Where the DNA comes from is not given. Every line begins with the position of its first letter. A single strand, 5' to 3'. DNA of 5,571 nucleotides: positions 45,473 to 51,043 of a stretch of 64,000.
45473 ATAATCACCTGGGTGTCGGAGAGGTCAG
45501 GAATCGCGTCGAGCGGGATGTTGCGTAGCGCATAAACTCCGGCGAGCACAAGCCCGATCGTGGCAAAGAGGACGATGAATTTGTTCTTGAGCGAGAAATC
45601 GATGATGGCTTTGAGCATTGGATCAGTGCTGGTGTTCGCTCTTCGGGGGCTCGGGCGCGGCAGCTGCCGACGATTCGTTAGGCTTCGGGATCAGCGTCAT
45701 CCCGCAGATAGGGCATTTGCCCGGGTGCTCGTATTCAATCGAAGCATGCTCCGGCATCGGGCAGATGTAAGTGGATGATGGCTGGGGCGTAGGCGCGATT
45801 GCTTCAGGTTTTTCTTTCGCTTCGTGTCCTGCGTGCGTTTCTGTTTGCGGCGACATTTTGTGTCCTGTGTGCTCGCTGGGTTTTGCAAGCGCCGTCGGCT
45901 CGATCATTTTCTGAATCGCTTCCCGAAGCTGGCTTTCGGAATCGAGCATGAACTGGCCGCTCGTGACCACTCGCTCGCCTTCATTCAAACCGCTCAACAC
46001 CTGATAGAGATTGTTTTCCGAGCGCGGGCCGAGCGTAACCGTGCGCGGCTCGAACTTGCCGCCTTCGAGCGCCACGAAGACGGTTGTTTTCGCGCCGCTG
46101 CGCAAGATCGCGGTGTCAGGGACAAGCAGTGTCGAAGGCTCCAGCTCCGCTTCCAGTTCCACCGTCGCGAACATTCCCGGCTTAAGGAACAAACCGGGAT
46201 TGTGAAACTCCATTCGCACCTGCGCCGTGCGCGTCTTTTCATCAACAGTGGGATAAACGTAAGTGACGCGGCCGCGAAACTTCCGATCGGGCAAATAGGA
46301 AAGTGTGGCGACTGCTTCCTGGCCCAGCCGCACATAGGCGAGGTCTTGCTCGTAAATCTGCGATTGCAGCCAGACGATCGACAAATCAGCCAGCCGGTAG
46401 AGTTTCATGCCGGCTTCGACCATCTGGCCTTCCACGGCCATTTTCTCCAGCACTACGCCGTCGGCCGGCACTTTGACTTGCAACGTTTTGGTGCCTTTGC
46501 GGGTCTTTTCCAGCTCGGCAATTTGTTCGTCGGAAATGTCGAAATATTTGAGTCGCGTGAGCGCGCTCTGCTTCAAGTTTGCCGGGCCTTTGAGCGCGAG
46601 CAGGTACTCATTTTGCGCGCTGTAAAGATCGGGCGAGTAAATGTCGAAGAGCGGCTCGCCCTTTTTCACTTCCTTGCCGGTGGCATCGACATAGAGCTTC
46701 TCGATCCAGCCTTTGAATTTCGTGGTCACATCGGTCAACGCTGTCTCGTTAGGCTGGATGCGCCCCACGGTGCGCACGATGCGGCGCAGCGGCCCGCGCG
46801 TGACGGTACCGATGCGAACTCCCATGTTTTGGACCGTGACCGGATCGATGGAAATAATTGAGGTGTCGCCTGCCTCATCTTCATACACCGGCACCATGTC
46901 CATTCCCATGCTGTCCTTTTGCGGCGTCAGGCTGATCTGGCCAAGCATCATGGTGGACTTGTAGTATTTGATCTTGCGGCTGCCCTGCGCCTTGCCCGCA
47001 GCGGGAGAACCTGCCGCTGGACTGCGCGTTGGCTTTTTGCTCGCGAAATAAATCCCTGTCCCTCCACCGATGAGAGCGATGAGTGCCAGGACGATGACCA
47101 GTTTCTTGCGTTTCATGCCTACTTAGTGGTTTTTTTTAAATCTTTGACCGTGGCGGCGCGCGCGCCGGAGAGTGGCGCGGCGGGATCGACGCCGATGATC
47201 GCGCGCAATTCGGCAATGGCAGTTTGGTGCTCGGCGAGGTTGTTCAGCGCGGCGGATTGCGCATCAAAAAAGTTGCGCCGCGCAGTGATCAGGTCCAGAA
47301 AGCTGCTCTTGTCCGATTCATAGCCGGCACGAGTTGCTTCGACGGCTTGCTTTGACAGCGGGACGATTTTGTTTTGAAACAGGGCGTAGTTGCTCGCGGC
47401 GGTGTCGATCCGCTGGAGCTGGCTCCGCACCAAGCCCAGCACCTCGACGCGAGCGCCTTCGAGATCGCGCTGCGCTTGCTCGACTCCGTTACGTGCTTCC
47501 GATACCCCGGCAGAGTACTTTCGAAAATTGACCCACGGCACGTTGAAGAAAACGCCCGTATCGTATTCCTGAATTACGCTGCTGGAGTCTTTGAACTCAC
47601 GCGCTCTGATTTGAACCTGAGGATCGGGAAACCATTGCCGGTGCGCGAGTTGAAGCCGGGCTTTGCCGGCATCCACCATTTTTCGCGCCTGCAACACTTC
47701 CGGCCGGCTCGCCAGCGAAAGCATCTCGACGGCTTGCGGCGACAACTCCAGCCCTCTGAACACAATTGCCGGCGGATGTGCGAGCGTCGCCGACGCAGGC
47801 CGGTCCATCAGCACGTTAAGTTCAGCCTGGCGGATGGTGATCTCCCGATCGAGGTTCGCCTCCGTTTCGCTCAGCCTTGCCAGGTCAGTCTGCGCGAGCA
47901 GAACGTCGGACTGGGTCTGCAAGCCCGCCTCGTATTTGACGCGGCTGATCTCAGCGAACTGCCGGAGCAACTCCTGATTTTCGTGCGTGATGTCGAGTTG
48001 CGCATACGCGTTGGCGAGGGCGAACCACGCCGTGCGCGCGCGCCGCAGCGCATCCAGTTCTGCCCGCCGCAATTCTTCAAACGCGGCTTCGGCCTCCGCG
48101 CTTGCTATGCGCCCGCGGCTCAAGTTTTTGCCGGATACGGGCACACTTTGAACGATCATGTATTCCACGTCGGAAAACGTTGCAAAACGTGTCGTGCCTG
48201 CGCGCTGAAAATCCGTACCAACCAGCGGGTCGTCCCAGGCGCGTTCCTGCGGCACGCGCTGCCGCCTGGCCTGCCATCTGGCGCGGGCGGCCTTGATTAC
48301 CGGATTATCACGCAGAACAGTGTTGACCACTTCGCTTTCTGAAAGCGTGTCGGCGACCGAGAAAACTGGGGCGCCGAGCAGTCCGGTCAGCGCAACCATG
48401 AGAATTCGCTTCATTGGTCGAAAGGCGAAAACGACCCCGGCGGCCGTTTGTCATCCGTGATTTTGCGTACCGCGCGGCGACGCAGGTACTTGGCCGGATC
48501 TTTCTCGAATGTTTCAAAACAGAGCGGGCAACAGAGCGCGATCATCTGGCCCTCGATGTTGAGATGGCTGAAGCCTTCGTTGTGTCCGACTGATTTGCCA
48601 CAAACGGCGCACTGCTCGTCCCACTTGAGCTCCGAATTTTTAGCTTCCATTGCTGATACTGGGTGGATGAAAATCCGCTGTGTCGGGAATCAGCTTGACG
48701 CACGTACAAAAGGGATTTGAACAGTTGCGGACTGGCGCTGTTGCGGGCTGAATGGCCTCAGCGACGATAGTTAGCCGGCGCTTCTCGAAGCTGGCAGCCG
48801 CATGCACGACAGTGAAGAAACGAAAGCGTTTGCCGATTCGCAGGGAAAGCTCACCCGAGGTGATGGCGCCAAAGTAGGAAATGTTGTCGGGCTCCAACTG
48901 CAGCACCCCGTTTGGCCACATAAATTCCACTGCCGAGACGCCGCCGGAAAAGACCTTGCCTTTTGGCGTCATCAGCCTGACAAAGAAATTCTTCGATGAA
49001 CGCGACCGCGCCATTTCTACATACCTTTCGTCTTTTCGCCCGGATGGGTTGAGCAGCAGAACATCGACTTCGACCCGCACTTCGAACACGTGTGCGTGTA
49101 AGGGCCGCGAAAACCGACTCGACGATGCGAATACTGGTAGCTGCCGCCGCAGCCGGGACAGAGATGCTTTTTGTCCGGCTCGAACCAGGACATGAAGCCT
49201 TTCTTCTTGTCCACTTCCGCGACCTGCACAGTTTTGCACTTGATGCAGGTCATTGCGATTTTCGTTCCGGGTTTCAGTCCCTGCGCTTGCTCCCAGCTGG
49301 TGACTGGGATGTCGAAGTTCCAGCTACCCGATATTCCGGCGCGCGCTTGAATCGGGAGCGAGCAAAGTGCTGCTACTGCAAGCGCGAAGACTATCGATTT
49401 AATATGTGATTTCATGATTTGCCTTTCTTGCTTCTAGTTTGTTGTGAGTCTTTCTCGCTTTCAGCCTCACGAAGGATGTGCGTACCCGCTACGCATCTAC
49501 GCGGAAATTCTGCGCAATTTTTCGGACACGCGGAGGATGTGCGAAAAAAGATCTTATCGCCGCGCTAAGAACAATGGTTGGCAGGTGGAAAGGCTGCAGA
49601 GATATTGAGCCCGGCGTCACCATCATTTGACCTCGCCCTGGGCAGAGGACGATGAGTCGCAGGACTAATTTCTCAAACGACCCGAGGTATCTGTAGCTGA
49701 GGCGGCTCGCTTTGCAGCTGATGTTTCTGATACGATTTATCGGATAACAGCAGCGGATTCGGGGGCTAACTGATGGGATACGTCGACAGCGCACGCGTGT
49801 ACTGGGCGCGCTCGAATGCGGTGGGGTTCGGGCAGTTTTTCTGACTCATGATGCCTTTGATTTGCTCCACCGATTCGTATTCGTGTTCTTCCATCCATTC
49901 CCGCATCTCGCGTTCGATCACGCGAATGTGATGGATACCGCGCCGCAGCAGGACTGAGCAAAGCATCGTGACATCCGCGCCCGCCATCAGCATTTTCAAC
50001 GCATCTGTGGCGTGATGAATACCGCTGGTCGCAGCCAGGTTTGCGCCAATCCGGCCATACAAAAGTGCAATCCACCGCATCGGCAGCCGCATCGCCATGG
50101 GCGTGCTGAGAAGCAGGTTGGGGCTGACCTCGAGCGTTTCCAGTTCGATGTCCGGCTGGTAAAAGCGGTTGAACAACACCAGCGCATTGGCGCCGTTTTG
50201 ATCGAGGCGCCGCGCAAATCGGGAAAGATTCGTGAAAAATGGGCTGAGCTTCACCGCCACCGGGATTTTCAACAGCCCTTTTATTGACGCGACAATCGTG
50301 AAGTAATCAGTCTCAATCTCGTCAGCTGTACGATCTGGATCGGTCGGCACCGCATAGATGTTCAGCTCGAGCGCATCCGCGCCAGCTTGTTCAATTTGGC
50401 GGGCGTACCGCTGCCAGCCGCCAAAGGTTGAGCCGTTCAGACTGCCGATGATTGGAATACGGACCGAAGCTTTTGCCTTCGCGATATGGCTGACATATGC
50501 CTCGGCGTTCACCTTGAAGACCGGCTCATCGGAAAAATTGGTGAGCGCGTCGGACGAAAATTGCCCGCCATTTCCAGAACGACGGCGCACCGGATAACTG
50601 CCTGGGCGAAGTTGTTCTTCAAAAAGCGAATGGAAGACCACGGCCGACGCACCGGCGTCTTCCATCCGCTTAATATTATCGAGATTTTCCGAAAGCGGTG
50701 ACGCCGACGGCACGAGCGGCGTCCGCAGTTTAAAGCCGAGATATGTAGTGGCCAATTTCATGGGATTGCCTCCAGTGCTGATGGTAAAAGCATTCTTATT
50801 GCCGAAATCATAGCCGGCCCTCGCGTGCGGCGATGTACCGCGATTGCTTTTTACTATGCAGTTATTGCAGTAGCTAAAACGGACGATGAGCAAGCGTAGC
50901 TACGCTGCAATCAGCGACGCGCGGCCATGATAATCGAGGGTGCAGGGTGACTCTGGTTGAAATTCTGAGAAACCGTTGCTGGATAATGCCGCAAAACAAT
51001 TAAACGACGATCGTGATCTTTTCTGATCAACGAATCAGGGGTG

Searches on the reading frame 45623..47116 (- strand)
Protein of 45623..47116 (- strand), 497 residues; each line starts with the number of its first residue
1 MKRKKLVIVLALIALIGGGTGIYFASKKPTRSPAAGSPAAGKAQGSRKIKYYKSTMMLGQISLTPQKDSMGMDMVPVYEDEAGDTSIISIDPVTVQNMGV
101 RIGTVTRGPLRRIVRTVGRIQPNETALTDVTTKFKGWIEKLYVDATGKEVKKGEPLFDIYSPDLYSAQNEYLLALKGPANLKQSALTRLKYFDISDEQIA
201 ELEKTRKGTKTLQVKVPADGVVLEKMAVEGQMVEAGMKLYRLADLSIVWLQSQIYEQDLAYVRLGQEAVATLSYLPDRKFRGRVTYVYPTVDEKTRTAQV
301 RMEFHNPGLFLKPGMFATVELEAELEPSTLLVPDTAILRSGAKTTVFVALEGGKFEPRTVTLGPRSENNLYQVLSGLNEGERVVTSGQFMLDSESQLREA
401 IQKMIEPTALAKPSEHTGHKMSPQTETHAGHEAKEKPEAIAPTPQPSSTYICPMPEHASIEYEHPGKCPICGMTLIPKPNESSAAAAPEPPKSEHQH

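Call 34: search_protein_families(library=pfam, proteins=[window:45623-47116:-], max_evalue=0.001)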
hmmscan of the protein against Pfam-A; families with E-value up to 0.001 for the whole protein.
window:45623-47116:- (497 aa): 4 families
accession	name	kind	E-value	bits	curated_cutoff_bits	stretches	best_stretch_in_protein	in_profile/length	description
PF16576.10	HlyD_D23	-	1.3e-78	263.6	30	1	110-317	2-214/214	Barrel-sandwich domain of CusB or HlyD membrane-fusion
PF13437.12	HlyD_3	-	1.5e-17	64.7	22.2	1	214-314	2-106/106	HlyD family secretion protein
PF19335.5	HMBD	-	4.6e-12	46.1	23.6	1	450-478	2-28/28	Heavy metal binding domain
PF16572.11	HlyD_D4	-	0.00042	20.5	26.4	1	156-207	1-54/55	Long alpha hairpin domain of cation efflux system protein, CusB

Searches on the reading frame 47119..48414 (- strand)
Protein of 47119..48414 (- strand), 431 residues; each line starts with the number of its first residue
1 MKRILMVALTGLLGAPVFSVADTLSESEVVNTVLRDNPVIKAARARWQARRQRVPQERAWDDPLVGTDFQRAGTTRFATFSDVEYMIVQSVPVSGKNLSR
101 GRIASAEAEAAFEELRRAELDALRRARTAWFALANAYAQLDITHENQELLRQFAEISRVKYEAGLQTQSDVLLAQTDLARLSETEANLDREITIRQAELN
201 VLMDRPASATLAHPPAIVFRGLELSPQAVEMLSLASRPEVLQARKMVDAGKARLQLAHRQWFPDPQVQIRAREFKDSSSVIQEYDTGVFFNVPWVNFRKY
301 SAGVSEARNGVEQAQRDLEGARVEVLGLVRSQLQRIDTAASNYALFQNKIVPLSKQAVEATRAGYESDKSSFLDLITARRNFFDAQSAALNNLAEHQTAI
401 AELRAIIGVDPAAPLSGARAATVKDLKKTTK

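Call 34: search_protein_families(library=pfam, proteins=[window:47119-48414:-], max_evalue=0.001)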
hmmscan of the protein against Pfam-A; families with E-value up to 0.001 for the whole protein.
window:47119-48414:- (431 aa): 1 family
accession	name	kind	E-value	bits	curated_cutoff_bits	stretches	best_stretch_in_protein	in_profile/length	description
PF02321.23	OEP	-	6.6e-49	166.7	22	2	232-408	7-187/187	Outer membrane efflux protein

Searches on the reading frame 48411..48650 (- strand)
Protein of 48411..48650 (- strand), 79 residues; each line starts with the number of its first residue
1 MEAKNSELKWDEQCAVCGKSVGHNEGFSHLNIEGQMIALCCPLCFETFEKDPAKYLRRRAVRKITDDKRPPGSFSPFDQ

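Call 72: search_protein_families(library=pfam, proteins=[window:48411-48650:-], max_evalue=1)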
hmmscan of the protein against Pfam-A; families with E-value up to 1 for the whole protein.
window:48411-48650:- (79 aa): 8 families
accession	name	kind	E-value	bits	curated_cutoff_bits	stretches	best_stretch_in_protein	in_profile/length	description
PF24273.1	TRASH_HVO_1752_C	-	5.5e-07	30.1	27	1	13-50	3-38/47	HVO_1752, C-terminal TRASH domain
PF04945.19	YHS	-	0.0012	19.2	30.3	1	16-58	5-46/47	YHS domain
PF11494.13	Ta0938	-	0.0024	18.7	27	1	12-64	2-50/92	Ta0938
PF24232.1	DUF7445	-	0.016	15.9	27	1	4-50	21-68/142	Family of unknown function (DUF7445)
PF05605.18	zf-Di19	-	0.021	15.5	27.5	1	14-56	5-49/54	Drought induced 19 protein (Di19), zinc-binding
PF13894.12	zf-C2H2_4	-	0.087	14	27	0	40-49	2-11/24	C2H2-type zinc finger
PF15750.11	UBZ_FAAP20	-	0.41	10.9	25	0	40-50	3-13/35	Ubiquitin-binding zinc-finger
PF09889.16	DUF2116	-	0.51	10.8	26.8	0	14-27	6-19/59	Probable treble clef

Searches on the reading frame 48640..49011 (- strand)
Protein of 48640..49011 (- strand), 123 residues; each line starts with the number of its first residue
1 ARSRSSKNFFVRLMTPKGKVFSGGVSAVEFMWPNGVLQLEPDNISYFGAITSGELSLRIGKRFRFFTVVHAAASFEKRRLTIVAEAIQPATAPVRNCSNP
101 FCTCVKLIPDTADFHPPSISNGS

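Call 72: search_protein_families(library=pfam, proteins=[window:48640-49011:-], max_evalue=1)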
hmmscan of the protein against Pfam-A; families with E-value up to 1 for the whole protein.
window:48640-49011:- (123 aa): 1 family
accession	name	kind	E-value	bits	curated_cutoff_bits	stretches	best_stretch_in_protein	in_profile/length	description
PF02823.21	ATP-synt_DE_N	-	4e-06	27.2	27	1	11-86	3-79/80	ATP synthase, Delta/Epsilon chain, beta-sandwich domain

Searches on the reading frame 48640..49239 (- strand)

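Call 34: search_protein_families(library=pfam, proteins=[window:48640-49239:-], max_evalue=0.001)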
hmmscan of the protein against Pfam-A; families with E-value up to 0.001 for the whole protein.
window:48640-49239:- (199 aa): 1 family
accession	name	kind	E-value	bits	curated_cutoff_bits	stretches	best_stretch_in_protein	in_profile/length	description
PF02823.21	ATP-synt_DE_N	-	1.1e-05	25.8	27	1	87-162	3-79/80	ATP synthase, Delta/Epsilon chain, beta-sandwich domain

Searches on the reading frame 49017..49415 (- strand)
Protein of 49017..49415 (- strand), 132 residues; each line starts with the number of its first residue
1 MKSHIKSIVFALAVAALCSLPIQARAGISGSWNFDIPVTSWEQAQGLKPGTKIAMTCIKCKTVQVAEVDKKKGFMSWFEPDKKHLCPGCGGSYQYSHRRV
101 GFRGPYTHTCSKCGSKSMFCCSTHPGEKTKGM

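Call 72: search_protein_families(library=pfam, proteins=[window:49017-49415:-], max_evalue=1)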
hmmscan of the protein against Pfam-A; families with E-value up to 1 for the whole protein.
window:49017-49415:- (132 aa): 2 families
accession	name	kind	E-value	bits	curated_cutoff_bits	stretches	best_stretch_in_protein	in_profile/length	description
PF12172.15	zf-ChsH2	-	0.19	12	23.2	0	83-91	25-33/37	ChsH2, rubredoxin-like zinc ribbon domain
PF10601.15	zf-LITAF-like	-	0.68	10.6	23.8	1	53-77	4-28/70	LITAF-like zinc ribbon domain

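Call 79: search_solved_structures(query=A6, max_evalue=5)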
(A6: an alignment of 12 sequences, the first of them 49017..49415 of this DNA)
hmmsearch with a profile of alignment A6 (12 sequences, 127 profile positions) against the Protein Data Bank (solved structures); distinct sequences matched with E-value up to 5: 30.
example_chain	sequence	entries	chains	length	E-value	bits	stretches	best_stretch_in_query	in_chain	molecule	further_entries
8zym_D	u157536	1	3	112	0.21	15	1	40-78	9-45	antibody light chain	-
5o60_c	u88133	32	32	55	0.26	14.7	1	41-89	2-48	50S ribosomal protein L33 1 | 50S Ribosomal Protein L33 | Large ribosomal subunit protein bL33A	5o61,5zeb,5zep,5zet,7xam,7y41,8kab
9qt5_4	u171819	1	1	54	0.27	14.7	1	46-92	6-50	Large ribosomal subunit protein bL33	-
5v7q_1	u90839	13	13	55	0.29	14.6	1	41-89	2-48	50S ribosomal protein L33 | 50S ribosomal protein L33 2 | Large ribosomal subunit protein bL33A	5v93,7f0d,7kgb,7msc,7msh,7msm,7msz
4v9j_BY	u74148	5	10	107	0.35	14.3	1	74-112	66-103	50S ribosomal protein L24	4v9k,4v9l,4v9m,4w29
4v7p_BU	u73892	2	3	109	0.36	14.3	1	74-112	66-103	50S ribosomal protein L24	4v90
10px_1Y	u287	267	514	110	0.36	14.3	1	74-112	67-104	50S ribosomal protein L24 | 50S ribosomal protein L23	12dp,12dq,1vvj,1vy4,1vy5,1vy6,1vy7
4zer_1Y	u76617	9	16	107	0.37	14.2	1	74-112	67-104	50S ribosomal protein L24 | Large ribosomal subunit protein uL24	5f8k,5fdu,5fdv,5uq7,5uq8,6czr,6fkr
3h3b_C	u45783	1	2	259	0.38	14.2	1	37-78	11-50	anti-ErbB2 antibody chA21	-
8gsc_L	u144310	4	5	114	0.39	14.2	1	43-78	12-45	Light chain of 6D10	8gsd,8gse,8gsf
2gjj_A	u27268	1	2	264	0.39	14.2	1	36-78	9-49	A21 single-chain antibody fragment against erbB2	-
7upd_E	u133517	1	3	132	0.44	14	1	31-78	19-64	Fab 2B12 light chain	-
2gki_A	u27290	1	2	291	0.52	13.8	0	41-78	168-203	nuclease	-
4m61_A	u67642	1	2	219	0.6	13.5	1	41-78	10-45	Fab A52 light chain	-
6vep_D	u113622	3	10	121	0.65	13.4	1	44-78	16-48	Fv 83-7 light chain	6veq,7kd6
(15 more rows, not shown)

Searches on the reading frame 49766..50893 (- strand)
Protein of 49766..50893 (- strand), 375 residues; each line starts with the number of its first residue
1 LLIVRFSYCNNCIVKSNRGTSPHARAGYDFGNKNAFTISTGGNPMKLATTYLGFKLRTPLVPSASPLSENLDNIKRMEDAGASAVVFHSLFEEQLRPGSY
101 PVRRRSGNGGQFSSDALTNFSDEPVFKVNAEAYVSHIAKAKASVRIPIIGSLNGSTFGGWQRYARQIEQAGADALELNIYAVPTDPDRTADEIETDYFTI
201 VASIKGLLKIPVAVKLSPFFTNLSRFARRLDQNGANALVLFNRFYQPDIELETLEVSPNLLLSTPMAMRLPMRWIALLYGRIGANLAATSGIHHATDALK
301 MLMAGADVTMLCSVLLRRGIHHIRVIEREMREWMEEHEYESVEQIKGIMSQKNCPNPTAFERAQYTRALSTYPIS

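Call 34: search_protein_families(library=pfam, proteins=[window:49766-50893:-], max_evalue=0.001)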
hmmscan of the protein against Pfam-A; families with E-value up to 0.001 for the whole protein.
window:49766-50893:- (375 aa): 1 family
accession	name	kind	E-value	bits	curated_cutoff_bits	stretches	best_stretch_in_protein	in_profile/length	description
PF01180.27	DHO_dh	-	2.5e-12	47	27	1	132-334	81-291/291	Dihydroorotate dehydrogenase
